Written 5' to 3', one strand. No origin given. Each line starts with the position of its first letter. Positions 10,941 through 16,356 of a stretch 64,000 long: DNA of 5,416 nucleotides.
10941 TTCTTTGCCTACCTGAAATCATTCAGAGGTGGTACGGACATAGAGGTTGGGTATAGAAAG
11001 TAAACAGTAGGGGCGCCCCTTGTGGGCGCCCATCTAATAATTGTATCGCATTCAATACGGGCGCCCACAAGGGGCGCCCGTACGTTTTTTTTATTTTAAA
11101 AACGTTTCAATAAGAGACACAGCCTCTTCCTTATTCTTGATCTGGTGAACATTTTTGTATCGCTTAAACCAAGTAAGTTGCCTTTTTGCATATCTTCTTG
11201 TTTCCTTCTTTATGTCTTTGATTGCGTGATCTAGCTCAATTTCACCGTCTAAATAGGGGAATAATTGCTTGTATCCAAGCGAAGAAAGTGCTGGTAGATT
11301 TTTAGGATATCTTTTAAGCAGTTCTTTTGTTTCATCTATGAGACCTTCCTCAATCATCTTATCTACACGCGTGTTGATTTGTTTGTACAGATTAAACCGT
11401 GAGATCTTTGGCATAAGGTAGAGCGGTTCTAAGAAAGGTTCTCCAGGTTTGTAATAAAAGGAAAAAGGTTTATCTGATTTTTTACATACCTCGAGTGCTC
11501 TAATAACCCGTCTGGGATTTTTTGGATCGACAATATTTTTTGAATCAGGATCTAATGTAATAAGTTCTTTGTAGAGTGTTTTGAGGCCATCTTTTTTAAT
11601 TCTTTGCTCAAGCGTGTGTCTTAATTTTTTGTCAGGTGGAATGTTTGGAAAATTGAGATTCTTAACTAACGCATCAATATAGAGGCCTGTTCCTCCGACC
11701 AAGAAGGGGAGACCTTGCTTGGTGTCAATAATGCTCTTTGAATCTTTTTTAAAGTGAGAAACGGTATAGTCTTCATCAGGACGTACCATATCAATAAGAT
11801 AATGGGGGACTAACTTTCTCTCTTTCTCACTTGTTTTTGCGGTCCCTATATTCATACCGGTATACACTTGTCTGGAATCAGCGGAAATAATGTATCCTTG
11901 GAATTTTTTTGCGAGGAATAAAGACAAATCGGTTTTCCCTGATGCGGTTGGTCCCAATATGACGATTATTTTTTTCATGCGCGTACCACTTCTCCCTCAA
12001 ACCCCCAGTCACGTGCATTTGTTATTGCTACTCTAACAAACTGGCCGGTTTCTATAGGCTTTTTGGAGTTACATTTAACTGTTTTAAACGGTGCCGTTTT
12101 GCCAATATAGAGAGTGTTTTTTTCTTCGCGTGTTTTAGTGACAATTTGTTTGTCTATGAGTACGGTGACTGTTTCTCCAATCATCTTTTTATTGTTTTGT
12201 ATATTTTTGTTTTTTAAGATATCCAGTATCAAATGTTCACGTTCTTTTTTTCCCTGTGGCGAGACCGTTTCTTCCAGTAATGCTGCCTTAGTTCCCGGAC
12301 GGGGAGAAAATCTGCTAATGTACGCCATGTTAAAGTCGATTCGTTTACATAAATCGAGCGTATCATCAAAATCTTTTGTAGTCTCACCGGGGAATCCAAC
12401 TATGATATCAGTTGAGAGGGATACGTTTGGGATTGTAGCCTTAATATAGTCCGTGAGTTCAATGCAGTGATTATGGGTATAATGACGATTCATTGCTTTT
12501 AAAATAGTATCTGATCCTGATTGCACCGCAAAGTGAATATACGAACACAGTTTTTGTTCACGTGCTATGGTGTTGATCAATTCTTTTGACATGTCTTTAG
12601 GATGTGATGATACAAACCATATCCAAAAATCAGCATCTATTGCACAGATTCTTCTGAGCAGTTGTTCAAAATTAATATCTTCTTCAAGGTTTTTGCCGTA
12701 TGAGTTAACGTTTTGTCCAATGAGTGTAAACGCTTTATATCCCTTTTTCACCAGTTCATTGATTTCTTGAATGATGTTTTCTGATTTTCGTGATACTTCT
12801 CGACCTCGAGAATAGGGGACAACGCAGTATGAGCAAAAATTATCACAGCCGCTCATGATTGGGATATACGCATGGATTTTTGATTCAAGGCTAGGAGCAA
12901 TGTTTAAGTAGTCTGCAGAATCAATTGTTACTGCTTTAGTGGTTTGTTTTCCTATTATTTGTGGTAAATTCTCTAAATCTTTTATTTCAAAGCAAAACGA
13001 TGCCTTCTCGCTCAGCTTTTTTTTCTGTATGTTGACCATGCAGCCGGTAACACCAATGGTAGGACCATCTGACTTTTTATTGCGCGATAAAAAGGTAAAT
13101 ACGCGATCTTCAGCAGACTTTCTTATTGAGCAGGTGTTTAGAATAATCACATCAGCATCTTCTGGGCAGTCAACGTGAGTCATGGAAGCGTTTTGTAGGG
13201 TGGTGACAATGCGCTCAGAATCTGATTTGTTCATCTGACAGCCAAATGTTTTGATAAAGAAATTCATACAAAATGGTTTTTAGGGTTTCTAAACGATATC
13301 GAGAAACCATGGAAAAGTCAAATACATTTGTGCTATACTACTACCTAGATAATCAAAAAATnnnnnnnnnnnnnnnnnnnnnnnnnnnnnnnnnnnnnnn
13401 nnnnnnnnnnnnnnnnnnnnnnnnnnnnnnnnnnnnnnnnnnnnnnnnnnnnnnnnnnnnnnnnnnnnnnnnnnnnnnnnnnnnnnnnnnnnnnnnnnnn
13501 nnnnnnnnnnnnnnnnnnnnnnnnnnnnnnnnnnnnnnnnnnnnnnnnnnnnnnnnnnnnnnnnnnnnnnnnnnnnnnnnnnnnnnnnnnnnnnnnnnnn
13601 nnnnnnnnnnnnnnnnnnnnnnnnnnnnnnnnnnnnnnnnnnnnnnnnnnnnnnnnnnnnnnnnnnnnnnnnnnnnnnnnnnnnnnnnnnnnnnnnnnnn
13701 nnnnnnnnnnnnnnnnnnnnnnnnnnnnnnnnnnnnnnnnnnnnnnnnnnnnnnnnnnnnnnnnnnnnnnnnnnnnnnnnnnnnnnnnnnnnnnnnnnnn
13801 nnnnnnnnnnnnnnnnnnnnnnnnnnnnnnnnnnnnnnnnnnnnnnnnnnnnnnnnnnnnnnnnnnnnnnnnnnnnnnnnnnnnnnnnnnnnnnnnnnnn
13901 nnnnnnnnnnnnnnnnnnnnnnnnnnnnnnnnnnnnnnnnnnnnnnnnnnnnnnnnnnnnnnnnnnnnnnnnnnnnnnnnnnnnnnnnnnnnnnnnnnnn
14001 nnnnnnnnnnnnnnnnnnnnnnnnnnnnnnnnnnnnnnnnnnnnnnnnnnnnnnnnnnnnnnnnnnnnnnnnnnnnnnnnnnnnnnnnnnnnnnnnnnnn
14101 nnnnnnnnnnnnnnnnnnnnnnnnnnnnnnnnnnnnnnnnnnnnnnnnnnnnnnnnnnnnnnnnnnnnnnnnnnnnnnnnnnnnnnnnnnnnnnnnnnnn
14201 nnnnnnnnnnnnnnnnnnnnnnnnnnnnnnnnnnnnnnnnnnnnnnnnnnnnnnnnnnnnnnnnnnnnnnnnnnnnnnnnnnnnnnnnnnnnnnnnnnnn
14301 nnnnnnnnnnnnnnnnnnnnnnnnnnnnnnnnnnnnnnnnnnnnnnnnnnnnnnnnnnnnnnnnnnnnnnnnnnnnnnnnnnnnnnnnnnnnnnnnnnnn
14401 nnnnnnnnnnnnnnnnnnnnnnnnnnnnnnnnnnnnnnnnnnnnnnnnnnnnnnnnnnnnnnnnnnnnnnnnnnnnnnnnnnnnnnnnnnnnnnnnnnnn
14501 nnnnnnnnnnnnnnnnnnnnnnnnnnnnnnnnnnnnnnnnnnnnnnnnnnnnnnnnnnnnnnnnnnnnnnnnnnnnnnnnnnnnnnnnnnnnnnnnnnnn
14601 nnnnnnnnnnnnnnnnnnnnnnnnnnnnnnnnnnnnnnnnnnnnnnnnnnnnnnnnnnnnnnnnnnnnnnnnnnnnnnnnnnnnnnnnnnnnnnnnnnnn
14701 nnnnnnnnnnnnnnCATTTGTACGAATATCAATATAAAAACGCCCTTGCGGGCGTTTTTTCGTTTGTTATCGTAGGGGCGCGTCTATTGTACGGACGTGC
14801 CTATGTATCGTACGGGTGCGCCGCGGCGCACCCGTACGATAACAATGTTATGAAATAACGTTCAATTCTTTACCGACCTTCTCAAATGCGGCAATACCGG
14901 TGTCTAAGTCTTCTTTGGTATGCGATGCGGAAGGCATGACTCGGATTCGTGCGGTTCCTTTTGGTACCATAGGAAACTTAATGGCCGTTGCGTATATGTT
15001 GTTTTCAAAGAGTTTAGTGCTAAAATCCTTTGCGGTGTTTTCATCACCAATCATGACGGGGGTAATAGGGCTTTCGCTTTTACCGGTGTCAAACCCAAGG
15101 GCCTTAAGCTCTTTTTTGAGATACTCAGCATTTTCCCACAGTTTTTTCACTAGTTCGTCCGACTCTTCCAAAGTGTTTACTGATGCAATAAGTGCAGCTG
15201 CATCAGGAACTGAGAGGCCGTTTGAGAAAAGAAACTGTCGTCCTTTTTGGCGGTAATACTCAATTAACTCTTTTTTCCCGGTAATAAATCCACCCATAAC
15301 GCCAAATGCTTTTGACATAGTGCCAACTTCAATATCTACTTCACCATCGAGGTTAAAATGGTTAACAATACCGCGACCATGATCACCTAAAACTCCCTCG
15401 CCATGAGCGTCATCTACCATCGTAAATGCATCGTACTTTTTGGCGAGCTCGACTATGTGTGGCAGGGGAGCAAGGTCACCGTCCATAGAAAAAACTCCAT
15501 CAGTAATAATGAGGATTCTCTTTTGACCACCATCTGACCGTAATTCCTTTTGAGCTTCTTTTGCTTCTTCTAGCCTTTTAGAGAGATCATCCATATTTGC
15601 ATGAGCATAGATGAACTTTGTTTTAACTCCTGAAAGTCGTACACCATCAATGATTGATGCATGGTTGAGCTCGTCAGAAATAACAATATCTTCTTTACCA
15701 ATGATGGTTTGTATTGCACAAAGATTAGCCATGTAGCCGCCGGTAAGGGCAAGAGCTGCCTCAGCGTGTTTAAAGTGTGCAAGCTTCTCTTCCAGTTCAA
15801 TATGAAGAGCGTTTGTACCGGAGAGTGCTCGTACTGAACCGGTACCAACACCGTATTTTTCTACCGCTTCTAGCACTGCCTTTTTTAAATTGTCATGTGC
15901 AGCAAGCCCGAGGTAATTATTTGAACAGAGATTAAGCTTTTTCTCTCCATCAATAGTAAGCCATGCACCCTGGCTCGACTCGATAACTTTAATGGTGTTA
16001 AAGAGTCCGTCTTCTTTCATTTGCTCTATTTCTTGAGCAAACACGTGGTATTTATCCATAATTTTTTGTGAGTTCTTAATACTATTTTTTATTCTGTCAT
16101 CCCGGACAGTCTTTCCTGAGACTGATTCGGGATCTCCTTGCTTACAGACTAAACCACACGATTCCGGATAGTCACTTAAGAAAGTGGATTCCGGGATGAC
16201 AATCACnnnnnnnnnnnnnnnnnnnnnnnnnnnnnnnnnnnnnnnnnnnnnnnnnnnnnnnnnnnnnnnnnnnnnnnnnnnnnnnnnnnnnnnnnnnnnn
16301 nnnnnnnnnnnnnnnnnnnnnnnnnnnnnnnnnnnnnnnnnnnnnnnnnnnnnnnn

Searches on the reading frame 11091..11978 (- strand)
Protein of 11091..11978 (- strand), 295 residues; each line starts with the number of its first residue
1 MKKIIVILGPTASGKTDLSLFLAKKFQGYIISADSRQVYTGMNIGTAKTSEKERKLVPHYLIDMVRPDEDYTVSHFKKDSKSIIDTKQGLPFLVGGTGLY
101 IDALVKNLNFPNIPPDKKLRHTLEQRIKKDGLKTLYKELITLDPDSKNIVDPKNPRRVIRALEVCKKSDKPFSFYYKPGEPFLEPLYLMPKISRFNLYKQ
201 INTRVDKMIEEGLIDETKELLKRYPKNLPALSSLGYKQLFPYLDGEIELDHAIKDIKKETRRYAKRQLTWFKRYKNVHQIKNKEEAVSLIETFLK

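Call 45: search_protein_families(library=pfam, proteins=[window:11091-11978:-], max_evalue=0.001)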
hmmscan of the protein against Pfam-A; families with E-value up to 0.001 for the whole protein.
window:11091-11978:- (295 aa): 2 families
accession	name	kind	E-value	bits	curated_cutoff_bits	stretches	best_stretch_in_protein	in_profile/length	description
PF01715.23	IPPT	-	3.6e-78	263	23.6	1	37-273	1-242/243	IPP transferase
PF01745.22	IPT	-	2.5e-05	24.3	20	1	3-53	2-52/233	Isopentenyl transferase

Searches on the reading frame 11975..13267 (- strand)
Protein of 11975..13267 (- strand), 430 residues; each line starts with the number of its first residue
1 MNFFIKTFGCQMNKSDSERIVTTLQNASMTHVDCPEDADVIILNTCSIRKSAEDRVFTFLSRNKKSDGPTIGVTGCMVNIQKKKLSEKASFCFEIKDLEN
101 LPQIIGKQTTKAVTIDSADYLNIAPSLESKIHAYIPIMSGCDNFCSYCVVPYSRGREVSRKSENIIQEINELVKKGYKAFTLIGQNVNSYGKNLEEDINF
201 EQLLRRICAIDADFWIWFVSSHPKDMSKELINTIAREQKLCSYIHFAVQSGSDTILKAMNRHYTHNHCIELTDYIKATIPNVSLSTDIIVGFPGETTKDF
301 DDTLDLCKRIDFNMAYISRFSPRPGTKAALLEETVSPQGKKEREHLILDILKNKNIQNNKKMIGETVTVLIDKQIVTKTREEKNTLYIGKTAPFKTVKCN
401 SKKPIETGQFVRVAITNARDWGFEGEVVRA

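Call 45: search_protein_families(library=pfam, proteins=[window:11975-13267:-], max_evalue=0.001)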
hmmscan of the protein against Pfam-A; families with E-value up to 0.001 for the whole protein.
window:11975-13267:- (430 aa): 3 families
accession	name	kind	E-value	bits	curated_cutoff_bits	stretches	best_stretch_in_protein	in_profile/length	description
PF04055.27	Radical_SAM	-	6.6e-25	88.6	29.5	1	135-307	1-166/166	Radical SAM superfamily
PF00919.26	UPF0004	-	5.3e-24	84.5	27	1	3-89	2-90/98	Uncharacterized protein family UPF0004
PF18693.7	TRAM_2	-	0.0005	20.7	27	0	363-428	1-63/63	TRAM domain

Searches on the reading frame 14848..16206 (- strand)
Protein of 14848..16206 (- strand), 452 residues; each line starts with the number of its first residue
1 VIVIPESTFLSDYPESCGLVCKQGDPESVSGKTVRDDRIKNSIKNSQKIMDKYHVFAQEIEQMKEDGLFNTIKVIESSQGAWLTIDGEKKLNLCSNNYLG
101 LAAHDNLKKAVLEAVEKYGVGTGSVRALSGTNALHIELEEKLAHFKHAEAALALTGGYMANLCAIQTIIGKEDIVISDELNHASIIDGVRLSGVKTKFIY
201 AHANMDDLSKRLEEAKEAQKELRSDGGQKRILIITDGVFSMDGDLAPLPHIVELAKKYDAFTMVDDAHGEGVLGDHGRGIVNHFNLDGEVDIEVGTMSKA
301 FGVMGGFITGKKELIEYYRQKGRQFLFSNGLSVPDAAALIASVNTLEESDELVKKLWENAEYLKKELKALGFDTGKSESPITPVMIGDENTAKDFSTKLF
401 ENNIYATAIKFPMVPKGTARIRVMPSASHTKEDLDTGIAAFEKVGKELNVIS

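Call 35: search_protein_families(library=pfam, proteins=[window:14848-16206:-], max_evalue=0.01)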
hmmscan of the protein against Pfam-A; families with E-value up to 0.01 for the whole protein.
window:14848-16206:- (452 aa): 6 families
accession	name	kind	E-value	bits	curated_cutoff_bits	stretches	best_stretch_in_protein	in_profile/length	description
PF00155.27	Aminotran_1_2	-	2.2e-67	228.2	19.7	1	89-440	2-360/361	Aminotransferase class I and II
PF01276.26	OKR_DC_1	-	6e-06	25.7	27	1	145-269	79-207/417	Orn/Lys/Arg decarboxylase, major domain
PF01212.27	Beta_elim_lyase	-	1.7e-05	24.7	27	1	134-372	33-270/288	Beta-eliminating lyase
PF01041.23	DegT_DnrJ_EryC1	-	0.00022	21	19.8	1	137-271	28-151/360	DegT/DnrJ/EryC1/StrS aminotransferase family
PF00266.25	Aminotran_5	-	0.0029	17.1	21.5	1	98-267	2-177/371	Aminotransferase class-V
PF01053.26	Cys_Met_Meta_PP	-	0.0045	16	27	0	132-273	51-181/381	Cys/Met metabolism PLP-dependent enzyme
